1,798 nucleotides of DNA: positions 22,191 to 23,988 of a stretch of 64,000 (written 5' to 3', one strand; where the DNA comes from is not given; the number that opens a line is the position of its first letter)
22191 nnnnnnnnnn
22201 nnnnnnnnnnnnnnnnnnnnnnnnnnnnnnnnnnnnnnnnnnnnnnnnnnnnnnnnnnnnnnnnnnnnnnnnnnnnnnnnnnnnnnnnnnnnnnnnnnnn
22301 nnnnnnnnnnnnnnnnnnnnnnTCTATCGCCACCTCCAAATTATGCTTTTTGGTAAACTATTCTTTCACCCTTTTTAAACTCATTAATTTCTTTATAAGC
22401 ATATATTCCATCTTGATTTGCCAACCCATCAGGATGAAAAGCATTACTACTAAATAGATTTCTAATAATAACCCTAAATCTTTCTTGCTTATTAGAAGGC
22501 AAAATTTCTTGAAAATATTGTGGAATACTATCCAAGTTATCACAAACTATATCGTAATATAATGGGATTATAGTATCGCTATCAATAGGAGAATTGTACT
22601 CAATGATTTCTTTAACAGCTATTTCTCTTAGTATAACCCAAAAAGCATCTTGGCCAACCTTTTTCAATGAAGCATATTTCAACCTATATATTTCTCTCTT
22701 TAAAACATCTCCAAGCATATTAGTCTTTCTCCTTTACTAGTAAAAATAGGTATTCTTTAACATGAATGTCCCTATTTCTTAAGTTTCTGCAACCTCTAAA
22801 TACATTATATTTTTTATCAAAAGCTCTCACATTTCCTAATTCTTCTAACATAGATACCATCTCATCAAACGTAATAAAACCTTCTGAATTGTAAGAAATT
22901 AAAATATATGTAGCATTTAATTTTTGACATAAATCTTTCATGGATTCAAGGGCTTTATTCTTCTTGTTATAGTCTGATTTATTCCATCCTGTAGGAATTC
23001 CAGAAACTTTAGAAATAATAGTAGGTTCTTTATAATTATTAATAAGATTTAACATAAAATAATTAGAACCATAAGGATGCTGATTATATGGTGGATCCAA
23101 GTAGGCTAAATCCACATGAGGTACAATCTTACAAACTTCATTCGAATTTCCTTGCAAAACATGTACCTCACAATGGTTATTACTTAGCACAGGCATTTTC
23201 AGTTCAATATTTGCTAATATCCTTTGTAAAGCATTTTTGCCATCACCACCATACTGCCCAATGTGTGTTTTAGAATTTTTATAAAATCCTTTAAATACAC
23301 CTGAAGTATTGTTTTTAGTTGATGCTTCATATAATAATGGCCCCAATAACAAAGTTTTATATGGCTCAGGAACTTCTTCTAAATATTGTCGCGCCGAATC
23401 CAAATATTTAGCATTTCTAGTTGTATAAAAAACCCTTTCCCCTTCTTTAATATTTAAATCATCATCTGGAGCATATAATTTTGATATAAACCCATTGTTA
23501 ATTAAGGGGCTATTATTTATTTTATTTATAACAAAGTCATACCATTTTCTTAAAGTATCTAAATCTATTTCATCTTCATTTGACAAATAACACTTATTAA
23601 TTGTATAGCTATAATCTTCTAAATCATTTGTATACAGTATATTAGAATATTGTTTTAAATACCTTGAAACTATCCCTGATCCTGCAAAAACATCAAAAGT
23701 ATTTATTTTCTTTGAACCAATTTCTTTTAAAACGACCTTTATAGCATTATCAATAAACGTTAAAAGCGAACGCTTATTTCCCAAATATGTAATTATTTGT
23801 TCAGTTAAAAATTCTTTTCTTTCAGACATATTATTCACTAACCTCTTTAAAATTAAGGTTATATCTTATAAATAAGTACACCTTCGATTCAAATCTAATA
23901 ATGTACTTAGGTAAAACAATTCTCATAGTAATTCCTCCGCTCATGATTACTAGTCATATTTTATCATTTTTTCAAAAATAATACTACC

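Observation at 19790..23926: Methyltransferase + orphan protein + GmrSD-like DUF262/DUF1524 + DUF3883 nuclease operon: candidate undescribed defence system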

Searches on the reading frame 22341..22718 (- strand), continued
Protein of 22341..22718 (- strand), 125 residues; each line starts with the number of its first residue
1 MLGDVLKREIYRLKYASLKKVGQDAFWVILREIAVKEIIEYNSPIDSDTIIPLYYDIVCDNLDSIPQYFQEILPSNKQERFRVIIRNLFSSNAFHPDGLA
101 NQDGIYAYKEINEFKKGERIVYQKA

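Call 92: fold_search(model_id=the predicted structure, library=viral)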
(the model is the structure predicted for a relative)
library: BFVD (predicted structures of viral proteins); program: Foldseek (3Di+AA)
matches with E <= 10: 240; with E <= 0.001: 0
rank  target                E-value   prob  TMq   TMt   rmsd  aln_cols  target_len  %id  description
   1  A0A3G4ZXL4            2.9e-01  0.23  0.29  0.31   7.3       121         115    8  Uncharacterized protein [Faunusvirus sp.]
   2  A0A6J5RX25            3.5e-01  0.25  0.25  0.30   7.2       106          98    7  Uncharacterized protein (Fragment) [uncultured Caudovirales phage]
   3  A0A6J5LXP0            5.5e-01  0.60  0.34  0.49   4.8        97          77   12  Uncharacterized protein [uncultured Caudovirales phage]
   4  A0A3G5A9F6            5.5e-01  0.10  0.25  0.11  11.7       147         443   11  Superfamily II helicase [Hyperionvirus sp.]
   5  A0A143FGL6            5.8e-01  0.15  0.28  0.30  12.2       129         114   13  (no name in the UniProt tables at hand)
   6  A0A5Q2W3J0            6.2e-01  0.23  0.34  0.18   8.0       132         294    8  (no name in the UniProt tables at hand)
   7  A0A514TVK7            6.2e-01  0.07  0.19  0.16  15.2       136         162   11  Uncharacterized protein [Aeromonas phage D3]
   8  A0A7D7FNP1            6.5e-01  0.20  0.32  0.37   8.8       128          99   14  (no name in the UniProt tables at hand)
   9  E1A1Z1                6.9e-01  0.18  0.31  0.27   6.7       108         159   14  Uncharacterized protein [Aeromonas phage phiAS5]
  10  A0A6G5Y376            7.8e-01  0.25  0.42  0.40   6.7       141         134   16  (no name in the UniProt tables at hand)
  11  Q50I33                7.8e-01  0.20  0.31  0.37  11.6       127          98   16  Putative transcriptional regulator [Acidianus rod-shaped virus 1]
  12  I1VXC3                8.7e-01  0.06  0.21  0.20  14.8       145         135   13  (no name in the UniProt tables at hand)
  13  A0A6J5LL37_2          9.2e-01  0.09  0.24  0.05  10.0       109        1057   16  Large polyvalent protein associated domain-containing protein [uncultured Caudovirales phage]
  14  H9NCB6                9.2e-01  0.06  0.20  0.08  13.1       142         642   13  (no name in the UniProt tables at hand)
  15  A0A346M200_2          9.8e-01  0.07  0.22  0.05  12.6       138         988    7  (no name in the UniProt tables at hand)
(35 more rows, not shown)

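Call 93: search_protein_families(library=phrogs, proteins=[window:22341-22718:-, P0278], max_evalue=0.01)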
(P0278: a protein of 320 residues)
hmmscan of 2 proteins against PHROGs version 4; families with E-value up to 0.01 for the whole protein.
window:22341-22718:- (125 aa): 1 family
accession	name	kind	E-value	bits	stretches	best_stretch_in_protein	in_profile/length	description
phrog_19817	-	unknown function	0.0089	16.4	1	55-124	84-151/231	-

P0278 (320 aa): 8 families
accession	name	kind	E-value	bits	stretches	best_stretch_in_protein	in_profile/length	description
phrog_15103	-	unknown function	3.2e-11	44.2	1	181-290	176-267/280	-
phrog_8048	-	DNA, RNA and nucleotide metabolism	6.2e-06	26.6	1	210-283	169-231/273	HNH endonuclease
phrog_5200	-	DNA, RNA and nucleotide metabolism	8.7e-06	26.8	1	208-285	31-92/154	HNH endonuclease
phrog_144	-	DNA, RNA and nucleotide metabolism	3.6e-05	24.5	1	193-282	60-137/175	HNH endonuclease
phrog_1271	-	DNA, RNA and nucleotide metabolism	6e-05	23.6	1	215-287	264-325/361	HNH endonuclease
phrog_119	-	DNA, RNA and nucleotide metabolism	0.00075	19.4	1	200-281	186-258/443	HNH endonuclease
phrog_740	-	DNA, RNA and nucleotide metabolism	0.0028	17.7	1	195-278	16-85/332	HNH endonuclease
phrog_8446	-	DNA, RNA and nucleotide metabolism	0.0063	17.2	1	210-277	133-195/211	HNH endonuclease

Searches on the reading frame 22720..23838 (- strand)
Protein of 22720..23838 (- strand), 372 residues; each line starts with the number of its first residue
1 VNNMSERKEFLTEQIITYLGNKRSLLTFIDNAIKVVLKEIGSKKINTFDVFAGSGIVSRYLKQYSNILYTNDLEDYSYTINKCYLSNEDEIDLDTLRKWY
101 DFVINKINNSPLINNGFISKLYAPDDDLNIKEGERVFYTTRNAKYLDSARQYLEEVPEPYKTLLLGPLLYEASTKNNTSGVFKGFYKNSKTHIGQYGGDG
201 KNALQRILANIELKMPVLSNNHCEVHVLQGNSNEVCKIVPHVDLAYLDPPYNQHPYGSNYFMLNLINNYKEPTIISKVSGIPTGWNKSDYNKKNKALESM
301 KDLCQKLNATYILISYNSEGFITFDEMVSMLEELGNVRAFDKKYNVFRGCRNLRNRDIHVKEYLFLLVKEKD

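Call 3: search_protein_families(library=pfam, proteins=[window:22720-23838:-], max_evalue=0.1)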
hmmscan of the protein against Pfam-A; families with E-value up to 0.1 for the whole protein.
window:22720-23838:- (372 aa): 3 families
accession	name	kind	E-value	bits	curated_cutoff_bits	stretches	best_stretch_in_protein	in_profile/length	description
PF02086.21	MethyltransfD12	-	1.4e-19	71.3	22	1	18-329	1-252/253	D12 class N6 adenine-specific DNA methyltransferase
PF19577.5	DcaP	-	0.016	14.7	27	1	66-116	299-349/410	DcaP outer membrane protein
PF03602.21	Cons_hypoth95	-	0.033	14.3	24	0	230-256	98-128/182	Conserved hypothetical protein 95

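Call 4: search_protein_families(library=padloc, proteins=[window:22720-23838:-], max_evalue=0.1)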
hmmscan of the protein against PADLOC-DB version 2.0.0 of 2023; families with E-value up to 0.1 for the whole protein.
window:22720-23838:- (372 aa): 10 families
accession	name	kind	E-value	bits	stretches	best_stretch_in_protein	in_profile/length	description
PDLC03257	MTase_II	-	1.5e-115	384.1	1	5-370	2-342/343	Type II methyltransferase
PDLC03345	MTase_II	-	1.7e-68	229.4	1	8-367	15-393/581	Type II methyltransferase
PDLC03298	MTase_II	-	7.3e-40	135.2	1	15-351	1-309/362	Type II methyltransferase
PDLC03287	MTase_II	-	7.1e-39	132.1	1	17-369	2-338/646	Type II methyltransferase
PDLC03720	oMTase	-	1.8e-24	85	1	16-367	4-322/326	orphan methyltransferase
PDLC03373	MTase_II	-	3.5e-24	83.9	1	17-366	10-334/339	Type II methyltransferase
PDLC03292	MTase_II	-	5.2e-16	56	1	17-348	82-389/722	Type II methyltransferase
PDLC03261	MTase_II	-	1.3e-13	48.1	1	18-366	313-641/643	Type II methyltransferase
PDLC03342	MTase_II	-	7e-12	43.1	1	14-369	23-381/383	Type II methyltransferase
PDLC03372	MTase_II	-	2.3e-10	38.7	1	202-366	90-254/259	Type II methyltransferase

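Call 5: search_protein_families(library=ncbifam, proteins=[window:22720-23838:-], max_evalue=0.1)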
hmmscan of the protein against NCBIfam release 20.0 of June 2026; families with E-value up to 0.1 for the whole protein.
window:22720-23838:- (372 aa): 2 families
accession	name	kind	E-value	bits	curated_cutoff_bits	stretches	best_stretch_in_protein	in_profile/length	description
TIGR00095.1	TIGR00095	equivalog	0.0085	15.8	117.5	0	228-258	108-141/194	16S rRNA (guanine(966)-N(2))-methyltransferase RsmD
TIGR04521.1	ECF_ATPase_2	equivalog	0.03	13.4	330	1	289-365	176-251/279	energy-coupling factor transporter ATPase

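Call 20: search_solved_structures(query=window:22720-23829:-, max_evalue=0.01)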
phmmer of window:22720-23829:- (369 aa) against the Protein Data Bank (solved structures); distinct sequences matched with E-value up to 0.01: 0.

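Call 41: search_dna_similar(query=window:22720-23829:-, collection=plasmids, mode=protein, max_evalue=1e-10, max_rows=25)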
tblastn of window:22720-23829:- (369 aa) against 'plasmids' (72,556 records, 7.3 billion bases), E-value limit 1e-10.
Records with a match: 82; places in all: 83; records where one place covers at least 80% of the query: 79.
Best place of each record, by identity: <60% 82.
By first word of the organism name: Enterococcus 24; Lactococcus 10; Lactiplantibacillus 5; Staphylococcus 5; Acinetobacter 4; Apilactobacillus 4; Paracoccus 3; Lactobacillus 3; Helicobacter 2; Psychrobacter 2; and 18 more.
By predicted mobility (MOB-suite, as given by PLSDB): non-mobilizable 33; conjugative 27; mobilizable 22.
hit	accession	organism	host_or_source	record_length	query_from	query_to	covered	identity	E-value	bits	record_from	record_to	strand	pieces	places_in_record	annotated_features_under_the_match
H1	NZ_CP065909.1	Paracoccus marcusii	Cancer pagurus,whole ...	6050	1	362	98%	47.0%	6e-105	345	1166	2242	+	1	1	DNA adenine methylase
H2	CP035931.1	Acinetobacter baumannii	Homo sapiens,blood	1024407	6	363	97%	31.7%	1e-41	162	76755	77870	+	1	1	DNA modification methylase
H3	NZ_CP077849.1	Acinetobacter baumannii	Homo sapiens,Rectal swab_P28_BU14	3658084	6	363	97%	31.7%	1e-41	162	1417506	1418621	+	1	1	none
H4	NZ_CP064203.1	Acinetobacter baumannii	Homo sapiens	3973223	6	363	97%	31.7%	1e-41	162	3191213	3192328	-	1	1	none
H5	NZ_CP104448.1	Acinetobacter baumannii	Homo sapiens,sputum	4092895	6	363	97%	31.7%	1e-41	162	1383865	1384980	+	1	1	none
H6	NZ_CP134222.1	Lactiplantibacillus plantarum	cell culture,kimchi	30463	15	368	96%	28.6%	3e-25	114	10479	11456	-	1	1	DNA adenine methylase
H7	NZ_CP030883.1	Lactiplantibacillus plantarum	whole organism,kimchi (traditional ...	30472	15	368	96%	28.6%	3e-25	114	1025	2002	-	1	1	DNA adenine methylase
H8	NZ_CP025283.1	Lactiplantibacillus plantarum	cell culture,kimchi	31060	15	368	96%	28.6%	3e-25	114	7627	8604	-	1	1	DNA adenine methylase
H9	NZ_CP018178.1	Liquorilactobacillus hordei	cell culture,water kefir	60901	15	368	96%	28.6%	3e-25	114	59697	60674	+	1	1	DNA adenine methylase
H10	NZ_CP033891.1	Lactiplantibacillus plantarum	single cell,kimchi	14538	15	368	96%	28.6%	4e-25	114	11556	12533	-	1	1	DNA adenine methylase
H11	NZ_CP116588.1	Companilactobacillus farciminis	Bos taurus,whole organism,fecal sample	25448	15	368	96%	28.6%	1e-24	112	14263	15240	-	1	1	DNA adenine methylase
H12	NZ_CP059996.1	Sulfurospirillum diekertiae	single cell,soil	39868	7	368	98%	27.9%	1e-22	106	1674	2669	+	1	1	DNA adenine methylase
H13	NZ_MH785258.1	Staphylococcus aureus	Farmed pheasant,whole ...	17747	15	363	95%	28.4%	7e-21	101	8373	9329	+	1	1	Dam family site-specific DNA-(adenine-N6)-methyltransferase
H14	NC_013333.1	Staphylococcus aureus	-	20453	15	363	95%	28.4%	7e-21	101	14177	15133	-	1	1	Dam family site-specific DNA-(adenine-N6)-methyltransferase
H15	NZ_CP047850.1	Staphylococcus aureus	Homo sapiens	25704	15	363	95%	28.4%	7e-21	101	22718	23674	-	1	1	Dam family site-specific DNA-(adenine-N6)-methyltransferase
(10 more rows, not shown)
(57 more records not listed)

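Call 42: search_dna_similar(query=window:22720-23829:-, collection=phages, mode=protein, max_evalue=1e-10, max_rows=15)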
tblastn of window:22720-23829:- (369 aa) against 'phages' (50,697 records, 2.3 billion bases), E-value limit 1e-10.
Records with a match: 10; places in all: 10; records where one place covers at least 80% of the query: 10.
Best place of each record, by identity: <60% 10.
By first word of the organism name: Streptococcus 4; Agrobacterium 2; Acinetobacter 2; Lactococcus 1; Thermus 1.
By host as written in the record: Agrobacterium tumefaciens C58 2; - 2; Lactococcus lactis 1; Thermus thermophilus HB8 1; Streptococcus constellatus C232 1; Streptococcus constellatus C1050 1; Streptococcus constellatus C818 1; Streptococcus constellatus SK1060 1.
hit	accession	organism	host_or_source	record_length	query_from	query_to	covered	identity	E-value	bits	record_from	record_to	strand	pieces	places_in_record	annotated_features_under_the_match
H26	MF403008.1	Agrobacterium phage Atu_ph07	Agrobacterium tumefaciens C58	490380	13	367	96%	32.2%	6e-32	132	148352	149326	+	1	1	ulcer associated adenine specific DNA | hypothetical protein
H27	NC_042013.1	Agrobacterium phage Atu_ph07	Agrobacterium tumefaciens C58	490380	13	367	96%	32.2%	6e-32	132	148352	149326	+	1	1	DNA methyltransferase | hypothetical protein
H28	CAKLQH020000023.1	Acinetobacter phage MD-2021a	not known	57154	6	363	97%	31.7%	3e-42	162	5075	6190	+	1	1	fokIM: Modification methylase FokI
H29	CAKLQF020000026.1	Acinetobacter phage MD-2021a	not known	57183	6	363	97%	31.7%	3e-42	162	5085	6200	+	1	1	fokIM: Modification methylase FokI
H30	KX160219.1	Lactococcus phage C41431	Lactococcus lactis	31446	10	332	88%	29.0%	4e-23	107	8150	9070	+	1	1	LlaI methylase | XRE family transcriptional regulator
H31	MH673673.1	Thermus phage phiLo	Thermus thermophilus HB8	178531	12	347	91%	27.0%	6e-25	112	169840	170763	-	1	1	hypothetical protein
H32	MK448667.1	Streptococcus phage Javan105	Streptococcus constellatus C232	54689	13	337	88%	25.6%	1e-15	84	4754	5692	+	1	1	ulcer associated adenine specific DNA methyltransferase | hypothetical protein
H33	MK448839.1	Streptococcus phage Javan102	Streptococcus constellatus C1050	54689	13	337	88%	25.6%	1e-15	84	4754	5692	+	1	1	ulcer associated adenine specific DNA methyltransferase | hypothetical protein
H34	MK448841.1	Streptococcus phage Javan108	Streptococcus constellatus C818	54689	13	337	88%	25.6%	1e-15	84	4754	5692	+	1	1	ulcer associated adenine specific DNA methyltransferase | hypothetical protein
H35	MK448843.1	Streptococcus phage Javan112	Streptococcus constellatus SK1060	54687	13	337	88%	25.6%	1e-15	84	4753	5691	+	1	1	ulcer associated adenine specific DNA methyltransferase | hypothetical protein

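Call 43: get_annotated_region(hit=H1, flank=4000)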
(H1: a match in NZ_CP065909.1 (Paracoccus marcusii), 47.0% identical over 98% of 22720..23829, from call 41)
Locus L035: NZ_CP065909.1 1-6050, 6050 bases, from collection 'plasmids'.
description: Paracoccus marcusii strain CP157 plasmid pCP157_17, complete sequence
organism: Paracoccus marcusii (NCBI taxid 59779)
taxonomy: Bacteria; Pseudomonadota; Alphaproteobacteria; Rhodobacterales; Paracoccaceae; Paracoccus; Paracoccus marcusii
host: -; source: Cancer pagurus,whole organism,carapace,carapace; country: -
typing (MOB-suite, as given by PLSDB): non-mobilizable
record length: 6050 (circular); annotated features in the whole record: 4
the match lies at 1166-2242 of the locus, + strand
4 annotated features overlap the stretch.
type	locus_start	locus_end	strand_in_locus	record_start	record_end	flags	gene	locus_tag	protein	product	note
CDS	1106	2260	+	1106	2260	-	-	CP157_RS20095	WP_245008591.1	DNA adenine methylase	GO:0032775 - DNA methylation on adenine [Evidence IEA]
CDS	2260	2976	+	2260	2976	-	-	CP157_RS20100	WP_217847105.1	EcoRI family type II restriction endonuclease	GO:0009307 - DNA restriction-modification system [Evidence IEA]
CDS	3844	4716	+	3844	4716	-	-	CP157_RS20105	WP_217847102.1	hypothetical protein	-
CDS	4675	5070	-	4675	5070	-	-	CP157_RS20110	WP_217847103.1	hypothetical protein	-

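Call 93: search_protein_families(library=phrogs, proteins=[window:22720-23829:-], max_evalue=0.01)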
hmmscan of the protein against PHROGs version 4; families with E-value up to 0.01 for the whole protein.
window:22720-23829:- (369 aa): 2 families
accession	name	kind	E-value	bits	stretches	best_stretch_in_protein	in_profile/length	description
phrog_27806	-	other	1.8e-38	133.4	1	10-367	48-378/798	DNA methyltransferase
phrog_56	-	other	3.2e-09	37.6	1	130-363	409-645/647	DNA methyltransferase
